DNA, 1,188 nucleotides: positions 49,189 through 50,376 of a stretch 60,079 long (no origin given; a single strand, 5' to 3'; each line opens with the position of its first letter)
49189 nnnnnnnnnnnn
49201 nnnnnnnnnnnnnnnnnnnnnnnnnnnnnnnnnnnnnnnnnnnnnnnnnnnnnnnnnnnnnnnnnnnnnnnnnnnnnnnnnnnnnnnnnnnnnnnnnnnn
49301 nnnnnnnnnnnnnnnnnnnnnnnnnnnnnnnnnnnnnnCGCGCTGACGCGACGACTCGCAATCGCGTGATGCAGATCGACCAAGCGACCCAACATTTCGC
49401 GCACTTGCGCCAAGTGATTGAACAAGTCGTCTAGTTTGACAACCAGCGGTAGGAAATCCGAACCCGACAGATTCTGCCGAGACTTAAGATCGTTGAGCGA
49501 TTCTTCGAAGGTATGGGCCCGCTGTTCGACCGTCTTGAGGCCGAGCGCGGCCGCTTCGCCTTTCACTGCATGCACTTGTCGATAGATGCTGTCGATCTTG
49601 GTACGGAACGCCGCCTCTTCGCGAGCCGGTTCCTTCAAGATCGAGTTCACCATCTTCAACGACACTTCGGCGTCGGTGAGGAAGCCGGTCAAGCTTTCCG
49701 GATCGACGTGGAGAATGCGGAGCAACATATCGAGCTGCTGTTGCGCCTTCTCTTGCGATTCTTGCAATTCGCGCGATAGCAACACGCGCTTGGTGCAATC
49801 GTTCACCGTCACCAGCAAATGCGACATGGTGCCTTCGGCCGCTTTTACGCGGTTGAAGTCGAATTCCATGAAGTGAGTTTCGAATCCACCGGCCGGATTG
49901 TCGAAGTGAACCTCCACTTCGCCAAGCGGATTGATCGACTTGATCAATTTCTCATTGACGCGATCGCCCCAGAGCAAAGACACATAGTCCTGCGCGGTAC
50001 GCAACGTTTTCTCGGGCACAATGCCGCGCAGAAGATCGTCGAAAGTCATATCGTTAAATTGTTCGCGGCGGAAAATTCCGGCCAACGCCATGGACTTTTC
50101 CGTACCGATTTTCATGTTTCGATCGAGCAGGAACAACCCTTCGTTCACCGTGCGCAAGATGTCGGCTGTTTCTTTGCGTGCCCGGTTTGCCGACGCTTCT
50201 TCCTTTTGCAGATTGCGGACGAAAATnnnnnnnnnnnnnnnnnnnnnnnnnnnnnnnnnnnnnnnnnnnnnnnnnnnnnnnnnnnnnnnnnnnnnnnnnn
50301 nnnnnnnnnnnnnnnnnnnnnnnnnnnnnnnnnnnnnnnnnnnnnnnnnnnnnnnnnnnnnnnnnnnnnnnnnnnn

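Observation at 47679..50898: Sensor-fused, apparently CheW-independent CheA-like kinase with its own CheY and CheX (three-gene mini chemosensory module)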

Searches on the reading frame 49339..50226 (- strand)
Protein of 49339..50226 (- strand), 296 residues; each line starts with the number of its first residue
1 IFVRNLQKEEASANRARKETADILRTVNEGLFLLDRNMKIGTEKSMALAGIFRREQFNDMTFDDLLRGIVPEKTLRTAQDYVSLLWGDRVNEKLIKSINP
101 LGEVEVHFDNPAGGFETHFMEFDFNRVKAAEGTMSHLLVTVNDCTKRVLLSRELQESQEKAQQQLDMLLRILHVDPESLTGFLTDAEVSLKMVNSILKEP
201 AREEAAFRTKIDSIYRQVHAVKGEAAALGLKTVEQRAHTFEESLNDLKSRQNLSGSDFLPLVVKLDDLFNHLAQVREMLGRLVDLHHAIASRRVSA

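Call 81: predict_structure(alignment_id=A4)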
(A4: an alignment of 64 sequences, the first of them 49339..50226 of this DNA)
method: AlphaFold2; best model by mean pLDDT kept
length: 296 residues; sequences in the alignment: 64
mean_pLDDT: 93.4   pTM: 0.71
mean pLDDT of the five models: 93.4, 90.1, 90.1, 88.9, 88.2
residues with pLDDT >= 90: 237; 70-90: 57; 50-70: 2; < 50: 0
segments of 3 or more residues with pLDDT < 50: none
pLDDT, mean of each block of 10 residues (from residue 1): 78 88 89 96 93 94 95 96 92 90 96 95 94 92 97 94 89 92 97 97 95 98 96 96 97 95 96 94 92 86
secondary structure, 60 per line:
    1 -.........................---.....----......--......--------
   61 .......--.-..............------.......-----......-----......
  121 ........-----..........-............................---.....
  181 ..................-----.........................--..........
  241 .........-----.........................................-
elements in order: H2-26 E30-34 E39-44 H47-52 H62-66 H72-85 H92-98 E104-109 E115-128 E134-143 H145-172 H176-198 H204-228 H231-249 H255-295

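Call 84: fold_search(model_id=the predicted structure, library=pdb)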
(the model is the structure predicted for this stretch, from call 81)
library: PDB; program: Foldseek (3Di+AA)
matches with E <= 10: 1383; with E <= 0.001: 149
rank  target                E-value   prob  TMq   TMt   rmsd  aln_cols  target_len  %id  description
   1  9a5d_A                1.2e-08  1.00  0.37  0.19  14.7       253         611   13  Integrative model of WALK-YYCH by crosslinking MS and deep learning (released 2024-09-18)
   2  8js5_A                9.6e-07  1.00  0.39  0.46   4.0       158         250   19  Dimeric PAS domains of oxygen sensor FixL with ferric unliganded heme (released 2024-06-26)
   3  4i5s_A                1.3e-06  1.00  0.31  0.25  13.5       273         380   16  Structure and function of sensor histidine kinase (released 2013-03-27)
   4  9cmf_A                2.0e-06  1.00  0.35  0.14  12.3       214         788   15  Substrate bound DosP (released 2024-11-20)
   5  7tcd                  2.2e-06  1.00  0.30  0.22  22.4       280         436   14  LOV2-DARPIN fusion: D13 (released 2023-07-05)
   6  8js5_G                2.9e-06  1.00  0.36  0.42   4.7       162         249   17  Dimeric PAS domains of oxygen sensor FixL with ferric unliganded heme (released 2024-06-26)
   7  9p6i_A                2.9e-06  1.00  0.36  0.55   9.1       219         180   13  Crystal Structure of the Histidine Kinase VC2136 from Vibrio cholerae serotype O1 (released 2025-08-20)
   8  8js5_B                3.3e-06  1.00  0.36  0.41   5.2       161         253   18  Dimeric PAS domains of oxygen sensor FixL with ferric unliganded heme (released 2024-06-26)
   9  8js5_F                3.4e-06  1.00  0.38  0.44   4.4       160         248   18  Dimeric PAS domains of oxygen sensor FixL with ferric unliganded heme (released 2024-06-26)
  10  8js6_E                3.6e-06  1.00  0.35  0.41   5.3       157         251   18  Dimeric PAS domains of oxygen sensor FixL in complex with cyanide-bound ferric heme (released 2024-06-26)
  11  5hzk_D                4.3e-06  1.00  0.30  0.20  25.1       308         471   15  Crystal structure of photoinhibitable Intersectin1 containing wildtype LOV2 domain in complex with Cdc42 (released 2016-12-21)
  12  4i5s_B                4.5e-06  1.00  0.30  0.24  15.6       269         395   14  Structure and function of sensor histidine kinase (released 2013-03-27)
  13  8js5_C                6.7e-06  1.00  0.37  0.43   4.4       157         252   19  Dimeric PAS domains of oxygen sensor FixL with ferric unliganded heme (released 2024-06-26)
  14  6pps_B                6.7e-06  1.00  0.32  0.36   6.4       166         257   11  A blue light illuminated LOV-PAS construct from the LOV-HK sensory protein from Brucella abortus (construct 15-273) (released 2020-07-15)
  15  9bgv_A                7.0e-06  1.00  0.34  0.14  12.6       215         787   16  DosP R97A straight form (released 2024-11-20)
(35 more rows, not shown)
